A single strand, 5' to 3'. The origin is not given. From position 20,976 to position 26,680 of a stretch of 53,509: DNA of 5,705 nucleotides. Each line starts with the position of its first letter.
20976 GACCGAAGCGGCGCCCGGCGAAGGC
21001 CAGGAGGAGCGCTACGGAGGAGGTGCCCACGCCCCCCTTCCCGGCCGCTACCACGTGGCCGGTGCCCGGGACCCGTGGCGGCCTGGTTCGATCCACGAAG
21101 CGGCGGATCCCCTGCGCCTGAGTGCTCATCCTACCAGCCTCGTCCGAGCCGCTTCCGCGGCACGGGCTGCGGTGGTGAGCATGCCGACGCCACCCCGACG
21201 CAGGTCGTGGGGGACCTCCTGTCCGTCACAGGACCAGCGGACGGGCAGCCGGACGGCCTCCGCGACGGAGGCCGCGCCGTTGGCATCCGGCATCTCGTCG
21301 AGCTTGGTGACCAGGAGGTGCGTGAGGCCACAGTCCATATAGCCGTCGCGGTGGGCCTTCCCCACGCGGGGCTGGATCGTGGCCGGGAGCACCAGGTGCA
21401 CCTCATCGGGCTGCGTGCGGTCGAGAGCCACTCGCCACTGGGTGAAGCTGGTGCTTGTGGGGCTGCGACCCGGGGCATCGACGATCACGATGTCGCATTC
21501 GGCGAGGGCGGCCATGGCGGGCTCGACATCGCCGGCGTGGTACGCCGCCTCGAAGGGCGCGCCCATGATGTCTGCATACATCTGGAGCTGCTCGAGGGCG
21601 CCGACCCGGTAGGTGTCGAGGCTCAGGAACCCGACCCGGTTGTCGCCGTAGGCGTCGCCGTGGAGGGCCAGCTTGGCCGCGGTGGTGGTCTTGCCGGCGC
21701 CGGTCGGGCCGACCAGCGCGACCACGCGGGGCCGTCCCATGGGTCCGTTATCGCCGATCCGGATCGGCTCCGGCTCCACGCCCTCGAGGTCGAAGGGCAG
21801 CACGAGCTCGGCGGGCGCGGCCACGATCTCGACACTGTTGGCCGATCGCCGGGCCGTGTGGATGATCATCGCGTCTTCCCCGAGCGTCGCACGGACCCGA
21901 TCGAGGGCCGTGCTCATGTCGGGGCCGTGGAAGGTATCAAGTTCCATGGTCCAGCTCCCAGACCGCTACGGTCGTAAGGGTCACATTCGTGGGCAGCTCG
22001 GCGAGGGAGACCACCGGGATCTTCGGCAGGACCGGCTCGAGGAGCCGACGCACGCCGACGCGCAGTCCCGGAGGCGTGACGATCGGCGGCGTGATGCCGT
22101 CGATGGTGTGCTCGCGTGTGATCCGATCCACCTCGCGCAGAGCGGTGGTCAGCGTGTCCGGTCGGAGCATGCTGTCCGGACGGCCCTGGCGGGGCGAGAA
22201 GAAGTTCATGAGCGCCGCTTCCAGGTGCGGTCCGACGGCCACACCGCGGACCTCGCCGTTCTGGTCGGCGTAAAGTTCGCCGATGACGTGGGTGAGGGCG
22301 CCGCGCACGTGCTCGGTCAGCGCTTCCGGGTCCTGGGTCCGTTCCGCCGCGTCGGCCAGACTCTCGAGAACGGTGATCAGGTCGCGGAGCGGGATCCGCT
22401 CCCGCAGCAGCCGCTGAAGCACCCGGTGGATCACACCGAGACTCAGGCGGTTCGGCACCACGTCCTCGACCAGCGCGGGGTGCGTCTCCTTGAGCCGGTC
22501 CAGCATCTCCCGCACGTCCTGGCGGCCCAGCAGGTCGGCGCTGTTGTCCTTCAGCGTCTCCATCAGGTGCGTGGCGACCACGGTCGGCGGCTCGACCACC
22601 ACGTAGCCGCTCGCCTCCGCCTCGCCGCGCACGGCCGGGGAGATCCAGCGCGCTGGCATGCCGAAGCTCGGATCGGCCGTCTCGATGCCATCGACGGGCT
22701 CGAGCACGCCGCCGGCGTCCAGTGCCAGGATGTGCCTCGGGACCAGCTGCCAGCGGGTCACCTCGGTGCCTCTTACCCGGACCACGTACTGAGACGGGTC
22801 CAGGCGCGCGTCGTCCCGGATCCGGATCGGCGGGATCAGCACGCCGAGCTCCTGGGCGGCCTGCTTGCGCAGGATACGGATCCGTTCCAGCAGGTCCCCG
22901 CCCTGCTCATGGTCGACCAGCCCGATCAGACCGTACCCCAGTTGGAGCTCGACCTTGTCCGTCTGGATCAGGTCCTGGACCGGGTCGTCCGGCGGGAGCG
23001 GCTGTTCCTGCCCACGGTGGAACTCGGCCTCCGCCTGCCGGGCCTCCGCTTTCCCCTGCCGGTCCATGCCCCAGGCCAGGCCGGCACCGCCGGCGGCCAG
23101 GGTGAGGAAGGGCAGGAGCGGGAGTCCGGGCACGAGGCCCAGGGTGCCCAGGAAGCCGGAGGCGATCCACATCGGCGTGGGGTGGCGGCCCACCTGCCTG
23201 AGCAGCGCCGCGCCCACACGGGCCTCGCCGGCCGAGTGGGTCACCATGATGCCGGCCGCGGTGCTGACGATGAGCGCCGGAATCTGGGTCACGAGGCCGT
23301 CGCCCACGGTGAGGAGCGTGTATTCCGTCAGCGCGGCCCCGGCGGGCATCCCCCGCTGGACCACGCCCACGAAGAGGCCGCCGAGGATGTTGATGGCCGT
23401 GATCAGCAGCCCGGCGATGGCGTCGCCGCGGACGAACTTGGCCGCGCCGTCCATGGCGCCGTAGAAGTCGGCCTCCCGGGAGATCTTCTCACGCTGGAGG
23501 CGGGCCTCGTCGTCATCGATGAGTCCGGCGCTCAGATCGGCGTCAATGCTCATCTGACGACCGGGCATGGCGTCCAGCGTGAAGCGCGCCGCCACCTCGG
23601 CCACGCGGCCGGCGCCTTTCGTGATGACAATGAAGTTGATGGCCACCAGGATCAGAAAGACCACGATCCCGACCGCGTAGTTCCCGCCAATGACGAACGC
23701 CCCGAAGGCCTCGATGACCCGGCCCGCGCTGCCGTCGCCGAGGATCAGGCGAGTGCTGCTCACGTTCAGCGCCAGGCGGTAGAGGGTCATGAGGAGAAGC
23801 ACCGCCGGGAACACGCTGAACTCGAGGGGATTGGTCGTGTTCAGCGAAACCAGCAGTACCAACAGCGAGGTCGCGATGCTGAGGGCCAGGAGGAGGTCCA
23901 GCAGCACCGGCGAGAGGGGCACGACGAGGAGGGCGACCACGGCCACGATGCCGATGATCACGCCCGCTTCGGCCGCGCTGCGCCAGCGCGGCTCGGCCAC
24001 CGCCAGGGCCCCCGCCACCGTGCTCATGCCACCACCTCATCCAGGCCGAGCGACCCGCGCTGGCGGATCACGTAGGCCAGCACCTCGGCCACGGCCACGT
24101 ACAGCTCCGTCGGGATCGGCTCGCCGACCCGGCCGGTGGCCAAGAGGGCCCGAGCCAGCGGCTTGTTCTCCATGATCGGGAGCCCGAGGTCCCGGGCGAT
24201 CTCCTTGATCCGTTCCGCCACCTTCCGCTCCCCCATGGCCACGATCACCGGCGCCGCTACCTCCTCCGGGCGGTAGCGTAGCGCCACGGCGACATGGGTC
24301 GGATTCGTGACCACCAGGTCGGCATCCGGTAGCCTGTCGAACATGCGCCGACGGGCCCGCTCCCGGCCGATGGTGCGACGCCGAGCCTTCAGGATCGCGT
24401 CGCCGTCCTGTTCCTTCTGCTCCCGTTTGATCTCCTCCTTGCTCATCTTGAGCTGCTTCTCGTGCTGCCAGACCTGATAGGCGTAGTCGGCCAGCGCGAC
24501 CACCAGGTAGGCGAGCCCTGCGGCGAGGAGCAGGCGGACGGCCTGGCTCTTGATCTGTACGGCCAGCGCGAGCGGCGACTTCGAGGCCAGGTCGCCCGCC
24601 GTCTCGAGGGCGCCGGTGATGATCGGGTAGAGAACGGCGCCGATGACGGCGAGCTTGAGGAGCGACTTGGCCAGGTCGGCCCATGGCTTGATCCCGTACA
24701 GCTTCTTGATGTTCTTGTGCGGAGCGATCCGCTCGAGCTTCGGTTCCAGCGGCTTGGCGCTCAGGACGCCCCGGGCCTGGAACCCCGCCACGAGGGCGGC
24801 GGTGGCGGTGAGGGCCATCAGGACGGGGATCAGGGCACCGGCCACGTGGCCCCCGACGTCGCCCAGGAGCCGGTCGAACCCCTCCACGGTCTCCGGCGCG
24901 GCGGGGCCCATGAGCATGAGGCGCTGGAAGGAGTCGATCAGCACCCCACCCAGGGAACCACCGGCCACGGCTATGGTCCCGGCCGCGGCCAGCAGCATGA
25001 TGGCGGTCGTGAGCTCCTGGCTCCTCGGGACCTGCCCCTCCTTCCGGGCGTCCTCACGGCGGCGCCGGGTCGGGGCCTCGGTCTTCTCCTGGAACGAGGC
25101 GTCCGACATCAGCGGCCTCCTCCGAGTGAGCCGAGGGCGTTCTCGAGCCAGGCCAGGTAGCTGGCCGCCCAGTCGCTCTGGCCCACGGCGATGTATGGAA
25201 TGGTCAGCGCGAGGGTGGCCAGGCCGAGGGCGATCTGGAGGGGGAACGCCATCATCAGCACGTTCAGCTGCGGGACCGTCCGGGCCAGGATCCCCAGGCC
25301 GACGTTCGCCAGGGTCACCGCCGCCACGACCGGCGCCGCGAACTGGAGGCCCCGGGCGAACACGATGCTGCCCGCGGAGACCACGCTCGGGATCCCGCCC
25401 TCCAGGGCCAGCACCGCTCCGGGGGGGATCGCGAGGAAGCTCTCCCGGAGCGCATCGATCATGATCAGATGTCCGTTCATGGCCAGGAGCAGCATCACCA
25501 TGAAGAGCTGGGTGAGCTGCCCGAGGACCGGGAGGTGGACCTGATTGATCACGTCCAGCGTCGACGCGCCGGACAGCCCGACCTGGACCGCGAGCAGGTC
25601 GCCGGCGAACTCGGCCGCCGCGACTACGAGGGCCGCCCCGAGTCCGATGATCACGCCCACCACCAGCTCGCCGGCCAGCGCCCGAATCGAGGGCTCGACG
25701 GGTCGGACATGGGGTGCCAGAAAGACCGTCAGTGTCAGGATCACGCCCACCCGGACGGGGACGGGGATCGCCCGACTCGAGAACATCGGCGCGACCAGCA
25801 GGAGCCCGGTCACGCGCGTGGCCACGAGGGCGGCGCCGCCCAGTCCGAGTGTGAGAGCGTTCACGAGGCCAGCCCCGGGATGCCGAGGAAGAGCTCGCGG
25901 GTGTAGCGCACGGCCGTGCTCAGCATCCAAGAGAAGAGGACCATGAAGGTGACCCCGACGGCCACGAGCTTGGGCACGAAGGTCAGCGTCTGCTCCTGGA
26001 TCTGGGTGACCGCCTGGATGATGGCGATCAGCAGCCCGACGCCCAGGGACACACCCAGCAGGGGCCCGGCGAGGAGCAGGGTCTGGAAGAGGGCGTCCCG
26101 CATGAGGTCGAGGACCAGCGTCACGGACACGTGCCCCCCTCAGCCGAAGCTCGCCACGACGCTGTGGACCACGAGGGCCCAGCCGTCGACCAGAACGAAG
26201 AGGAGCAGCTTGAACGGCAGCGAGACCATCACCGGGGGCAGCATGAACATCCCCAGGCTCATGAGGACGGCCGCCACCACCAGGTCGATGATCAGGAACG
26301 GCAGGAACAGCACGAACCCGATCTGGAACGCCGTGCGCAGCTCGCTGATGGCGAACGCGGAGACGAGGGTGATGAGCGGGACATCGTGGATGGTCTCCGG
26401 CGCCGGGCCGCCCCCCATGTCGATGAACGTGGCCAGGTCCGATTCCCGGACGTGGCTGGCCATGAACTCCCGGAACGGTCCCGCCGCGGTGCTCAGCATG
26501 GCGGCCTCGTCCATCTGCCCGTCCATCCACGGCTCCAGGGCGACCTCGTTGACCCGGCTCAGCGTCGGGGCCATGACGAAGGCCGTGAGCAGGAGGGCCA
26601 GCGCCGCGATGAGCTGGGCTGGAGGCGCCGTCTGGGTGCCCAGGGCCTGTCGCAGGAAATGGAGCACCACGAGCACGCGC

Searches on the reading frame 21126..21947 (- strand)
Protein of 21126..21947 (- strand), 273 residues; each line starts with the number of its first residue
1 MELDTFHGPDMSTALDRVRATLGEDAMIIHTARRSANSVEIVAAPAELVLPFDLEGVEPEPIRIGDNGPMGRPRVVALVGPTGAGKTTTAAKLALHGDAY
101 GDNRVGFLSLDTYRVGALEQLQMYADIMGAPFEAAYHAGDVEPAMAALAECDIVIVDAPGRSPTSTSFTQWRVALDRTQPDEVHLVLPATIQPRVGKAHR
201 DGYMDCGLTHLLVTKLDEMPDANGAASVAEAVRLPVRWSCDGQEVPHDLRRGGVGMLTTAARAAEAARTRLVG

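Call 30: search_protein_families(library=pfam, proteins=[window:21126-21947:-], max_evalue=0.001)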
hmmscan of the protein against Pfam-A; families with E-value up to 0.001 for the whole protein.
window:21126-21947:- (273 aa): 1 family
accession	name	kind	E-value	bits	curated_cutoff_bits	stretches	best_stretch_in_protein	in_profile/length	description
PF00448.28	SRP54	-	6e-30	104.8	22.7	1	73-250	1-183/196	SRP54-type protein, GTPase domain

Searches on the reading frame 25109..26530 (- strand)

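Call 30: search_protein_families(library=pfam, proteins=[window:25109-26530:-], max_evalue=0.001)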
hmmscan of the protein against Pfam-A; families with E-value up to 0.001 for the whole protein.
window:25109-26530:- (473 aa): 1 family
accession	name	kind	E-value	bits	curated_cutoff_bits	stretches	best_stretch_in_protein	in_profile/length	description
PF01311.25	Bac_export_1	-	3.4e-55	187.6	27.8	1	234-448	5-220/230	Bacterial export proteins, family 1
